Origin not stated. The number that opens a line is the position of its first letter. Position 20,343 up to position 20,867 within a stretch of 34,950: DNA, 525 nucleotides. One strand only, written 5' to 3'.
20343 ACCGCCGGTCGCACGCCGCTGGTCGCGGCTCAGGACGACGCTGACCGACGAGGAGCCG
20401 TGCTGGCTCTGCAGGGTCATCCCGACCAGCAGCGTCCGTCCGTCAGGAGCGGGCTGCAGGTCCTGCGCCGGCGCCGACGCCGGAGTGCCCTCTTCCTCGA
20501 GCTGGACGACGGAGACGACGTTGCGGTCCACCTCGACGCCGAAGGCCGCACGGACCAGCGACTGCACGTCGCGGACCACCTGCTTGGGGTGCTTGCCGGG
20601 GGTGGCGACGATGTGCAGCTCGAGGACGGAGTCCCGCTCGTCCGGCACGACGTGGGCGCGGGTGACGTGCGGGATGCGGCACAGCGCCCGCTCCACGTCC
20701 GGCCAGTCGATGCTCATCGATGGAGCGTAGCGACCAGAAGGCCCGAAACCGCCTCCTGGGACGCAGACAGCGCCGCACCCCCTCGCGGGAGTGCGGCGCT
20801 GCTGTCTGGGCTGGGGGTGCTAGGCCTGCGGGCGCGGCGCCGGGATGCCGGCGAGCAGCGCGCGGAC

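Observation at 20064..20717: Two divergent paralogs of an unrecognised protein family sharing a C-terminal '.................' module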

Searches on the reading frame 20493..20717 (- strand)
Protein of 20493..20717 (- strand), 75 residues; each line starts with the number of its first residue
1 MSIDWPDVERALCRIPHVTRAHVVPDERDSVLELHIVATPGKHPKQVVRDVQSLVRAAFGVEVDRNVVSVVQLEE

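Call 84: find_homologous_proteins(query=A4, max_evalue=0.001)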
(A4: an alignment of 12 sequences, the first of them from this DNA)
Query A4 (12 sequences) (75 aa, profile of the alignment): 241 proteins with E <= 0.001 among 694 candidates; the best 120 are listed.
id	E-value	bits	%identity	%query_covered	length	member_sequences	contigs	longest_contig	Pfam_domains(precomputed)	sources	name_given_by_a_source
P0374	3.3e-32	128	55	95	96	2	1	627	-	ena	-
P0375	1.9e-31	126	55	95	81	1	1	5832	-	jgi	-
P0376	2.3e-31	126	55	95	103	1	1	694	-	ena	-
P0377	2.8e-31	125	57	99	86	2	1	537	-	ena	-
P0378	3.6e-31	125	57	96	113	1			-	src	-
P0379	3.9e-31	125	55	95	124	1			-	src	-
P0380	4.9e-31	125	55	95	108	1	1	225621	-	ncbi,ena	-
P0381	6.5e-31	124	55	95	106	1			-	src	-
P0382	6.7e-31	124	55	95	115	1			-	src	-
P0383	6.9e-31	124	52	95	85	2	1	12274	-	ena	-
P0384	8.6e-31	124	55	95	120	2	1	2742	-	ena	-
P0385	1.3e-30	123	55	95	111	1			-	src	-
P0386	1.4e-30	123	56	96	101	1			-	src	-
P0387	1.4e-30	123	54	89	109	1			-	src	-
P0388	1.4e-30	123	51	97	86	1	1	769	-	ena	-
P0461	1.1e-22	98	44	84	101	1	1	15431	-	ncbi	ncbi:MAG: hypothetical protein ACLRRT_06515 [Ruthenibacterium lactatiformans]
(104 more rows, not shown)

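Call 85: find_encoding_contigs(protein=P0461, flank=5000, max_places=2)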
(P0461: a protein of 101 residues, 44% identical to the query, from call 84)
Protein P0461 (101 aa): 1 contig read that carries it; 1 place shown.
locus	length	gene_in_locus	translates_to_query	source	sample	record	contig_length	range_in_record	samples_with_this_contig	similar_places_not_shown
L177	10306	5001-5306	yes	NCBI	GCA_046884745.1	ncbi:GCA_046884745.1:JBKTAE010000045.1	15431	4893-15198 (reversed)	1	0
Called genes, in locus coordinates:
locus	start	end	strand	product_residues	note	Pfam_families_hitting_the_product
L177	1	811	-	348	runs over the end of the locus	PF00005:ABC_tran, PF08352:oligo_HPY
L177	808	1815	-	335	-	PF00005:ABC_tran, PF13304:AAA_21, PF08352:oligo_HPY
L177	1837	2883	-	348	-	PF12911:OppC_N, PF00528:BPD_transp_1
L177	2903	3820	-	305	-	PF19300:BPD_transp_1_N, PF00528:BPD_transp_1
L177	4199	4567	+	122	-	-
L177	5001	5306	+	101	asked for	-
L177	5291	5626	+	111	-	-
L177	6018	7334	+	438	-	PF08668:HDOD (weak), PF13487:HD_5, PF01966:HD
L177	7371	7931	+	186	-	PF17248:DUF5317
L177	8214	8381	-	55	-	-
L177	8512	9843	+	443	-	PF00990:GGDEF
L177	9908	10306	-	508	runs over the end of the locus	PF27792:CHIM_prot, PF13231:PMT_2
